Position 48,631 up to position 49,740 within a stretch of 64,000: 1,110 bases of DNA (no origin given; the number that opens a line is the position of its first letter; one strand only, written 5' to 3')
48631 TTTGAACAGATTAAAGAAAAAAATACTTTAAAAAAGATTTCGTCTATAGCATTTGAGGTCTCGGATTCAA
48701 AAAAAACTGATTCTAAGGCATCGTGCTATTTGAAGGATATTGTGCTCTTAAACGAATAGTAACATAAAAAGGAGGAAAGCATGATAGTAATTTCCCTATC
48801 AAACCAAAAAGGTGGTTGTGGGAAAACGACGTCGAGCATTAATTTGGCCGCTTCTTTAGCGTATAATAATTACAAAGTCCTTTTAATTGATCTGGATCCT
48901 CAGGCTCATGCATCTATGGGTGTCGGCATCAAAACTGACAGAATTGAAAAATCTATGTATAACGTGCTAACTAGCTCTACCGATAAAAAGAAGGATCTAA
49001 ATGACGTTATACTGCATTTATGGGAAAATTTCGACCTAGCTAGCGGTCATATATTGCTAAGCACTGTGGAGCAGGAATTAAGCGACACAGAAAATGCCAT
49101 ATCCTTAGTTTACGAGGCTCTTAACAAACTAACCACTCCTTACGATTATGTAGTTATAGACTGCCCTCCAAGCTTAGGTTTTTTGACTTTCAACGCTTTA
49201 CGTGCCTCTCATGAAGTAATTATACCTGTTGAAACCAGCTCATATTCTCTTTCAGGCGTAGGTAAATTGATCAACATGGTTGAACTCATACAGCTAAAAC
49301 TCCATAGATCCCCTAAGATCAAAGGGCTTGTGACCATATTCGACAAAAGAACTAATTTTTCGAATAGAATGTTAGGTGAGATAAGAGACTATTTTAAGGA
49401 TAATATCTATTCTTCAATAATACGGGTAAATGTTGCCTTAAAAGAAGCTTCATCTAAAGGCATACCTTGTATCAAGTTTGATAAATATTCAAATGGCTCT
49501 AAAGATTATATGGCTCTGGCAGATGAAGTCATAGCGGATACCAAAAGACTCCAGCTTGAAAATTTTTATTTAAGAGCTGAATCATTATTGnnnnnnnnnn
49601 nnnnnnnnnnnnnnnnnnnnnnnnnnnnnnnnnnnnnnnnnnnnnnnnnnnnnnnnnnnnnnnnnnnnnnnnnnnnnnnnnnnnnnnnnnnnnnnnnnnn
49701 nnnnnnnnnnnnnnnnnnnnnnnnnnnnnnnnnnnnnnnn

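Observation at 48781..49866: ParA/MinD-type ATPase with a C-terminal CBM48 (glycogen-binding) domain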

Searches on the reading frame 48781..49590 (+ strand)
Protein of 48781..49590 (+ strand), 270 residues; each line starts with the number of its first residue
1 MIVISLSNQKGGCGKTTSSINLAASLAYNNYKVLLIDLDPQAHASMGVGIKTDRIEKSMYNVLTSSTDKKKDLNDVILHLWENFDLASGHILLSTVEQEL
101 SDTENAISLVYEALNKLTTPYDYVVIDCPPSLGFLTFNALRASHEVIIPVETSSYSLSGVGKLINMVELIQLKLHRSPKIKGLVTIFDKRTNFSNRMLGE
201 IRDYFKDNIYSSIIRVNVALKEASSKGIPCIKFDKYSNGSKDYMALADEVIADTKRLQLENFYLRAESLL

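Call 21: search_solved_structures(query=window:48781-49590:+, max_evalue=1e-10, show_alignments=5)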
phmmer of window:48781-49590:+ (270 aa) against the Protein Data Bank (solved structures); distinct sequences matched with E-value up to 1e-10: 16.
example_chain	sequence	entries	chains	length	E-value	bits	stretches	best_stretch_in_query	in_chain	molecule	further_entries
8ray_B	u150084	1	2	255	3.5e-51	177.4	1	3-251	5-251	ParA family protein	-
6iub_A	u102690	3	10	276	3.9e-42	147.8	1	3-251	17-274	SpoOJ regulator (Soj)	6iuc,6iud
8jmj_A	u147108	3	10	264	4.3e-41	144.4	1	3-251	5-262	SpoOJ regulator (Soj)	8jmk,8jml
1wcv_1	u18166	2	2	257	5.4e-36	127.7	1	4-254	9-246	SEGREGATION PROTEIN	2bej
2bek_A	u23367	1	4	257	7.1e-35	124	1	4-254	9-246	SEGREGATION PROTEIN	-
4pfs_A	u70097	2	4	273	1.4e-31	113.2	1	3-252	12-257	Cobyrinic Acid a,c-diamide synthase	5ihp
5if9_A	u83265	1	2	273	1.5e-31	113.2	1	3-252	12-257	Cobyrinic Acid a,c-diamide synthase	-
3k9g_A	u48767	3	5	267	2.7e-16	63.2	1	3-189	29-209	PF-32 protein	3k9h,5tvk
7dut_A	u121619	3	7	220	5.6e-13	52.3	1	3-169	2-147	SOJ protein (Soj)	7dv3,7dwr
1ion_A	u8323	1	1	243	1.3e-12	51.1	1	3-250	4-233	PROBABLE CELL DIVISION INHIBITOR MIND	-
4dzz_A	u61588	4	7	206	2.1e-12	50.5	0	2-68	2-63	Plasmid partitioning protein ParF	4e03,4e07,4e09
5u1g_D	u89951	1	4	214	2.4e-12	50.3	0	2-67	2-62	ParA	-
2oze_A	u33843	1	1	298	8.5e-12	48.4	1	3-227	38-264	Orf delta'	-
1g3q_A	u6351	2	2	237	1.1e-11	48.1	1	3-250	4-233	CELL DIVISION INHIBITOR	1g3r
6non_A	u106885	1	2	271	6.8e-11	45.5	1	6-172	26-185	Cobyrinic acid ac-diamide synthase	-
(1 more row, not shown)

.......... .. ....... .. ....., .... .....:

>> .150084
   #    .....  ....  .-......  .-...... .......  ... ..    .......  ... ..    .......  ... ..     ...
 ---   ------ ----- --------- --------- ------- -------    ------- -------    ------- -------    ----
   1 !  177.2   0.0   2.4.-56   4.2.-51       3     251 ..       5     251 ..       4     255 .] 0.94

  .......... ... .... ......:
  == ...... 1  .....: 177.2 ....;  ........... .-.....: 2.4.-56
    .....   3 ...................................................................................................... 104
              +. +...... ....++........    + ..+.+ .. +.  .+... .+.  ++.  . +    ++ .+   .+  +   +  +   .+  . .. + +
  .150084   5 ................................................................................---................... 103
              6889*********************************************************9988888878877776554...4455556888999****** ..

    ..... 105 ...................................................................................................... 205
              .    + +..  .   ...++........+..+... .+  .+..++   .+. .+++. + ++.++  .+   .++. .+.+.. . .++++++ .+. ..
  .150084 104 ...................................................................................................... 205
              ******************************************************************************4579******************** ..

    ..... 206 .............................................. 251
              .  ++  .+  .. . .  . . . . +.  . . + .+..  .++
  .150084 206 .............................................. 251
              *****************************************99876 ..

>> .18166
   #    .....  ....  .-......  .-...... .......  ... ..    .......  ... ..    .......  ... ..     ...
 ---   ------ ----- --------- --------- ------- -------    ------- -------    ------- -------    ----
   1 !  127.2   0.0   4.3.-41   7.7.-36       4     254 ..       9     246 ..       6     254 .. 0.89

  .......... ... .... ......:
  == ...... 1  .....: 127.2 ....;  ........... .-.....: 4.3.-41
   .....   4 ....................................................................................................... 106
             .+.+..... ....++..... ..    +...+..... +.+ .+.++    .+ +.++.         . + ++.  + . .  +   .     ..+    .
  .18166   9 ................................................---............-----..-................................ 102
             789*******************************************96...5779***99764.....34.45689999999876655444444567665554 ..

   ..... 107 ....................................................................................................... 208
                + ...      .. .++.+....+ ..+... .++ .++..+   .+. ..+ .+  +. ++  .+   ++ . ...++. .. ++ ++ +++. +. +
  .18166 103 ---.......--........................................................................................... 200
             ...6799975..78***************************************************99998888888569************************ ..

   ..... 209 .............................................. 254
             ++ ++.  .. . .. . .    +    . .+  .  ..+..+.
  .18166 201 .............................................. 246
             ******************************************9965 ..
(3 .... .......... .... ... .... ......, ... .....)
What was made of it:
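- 48781..49536 (+): Soj-type ParA ATPase domain (residues 1-252). K10, K15, D37, D39 and D127 are invariant. Walker A is KGGCGKT (48808-48828), with a family-specific Cys13. R190 is conserved. PDB 8ray E 3.5e-51, HpSoj E 3.9e-42 (call 21).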
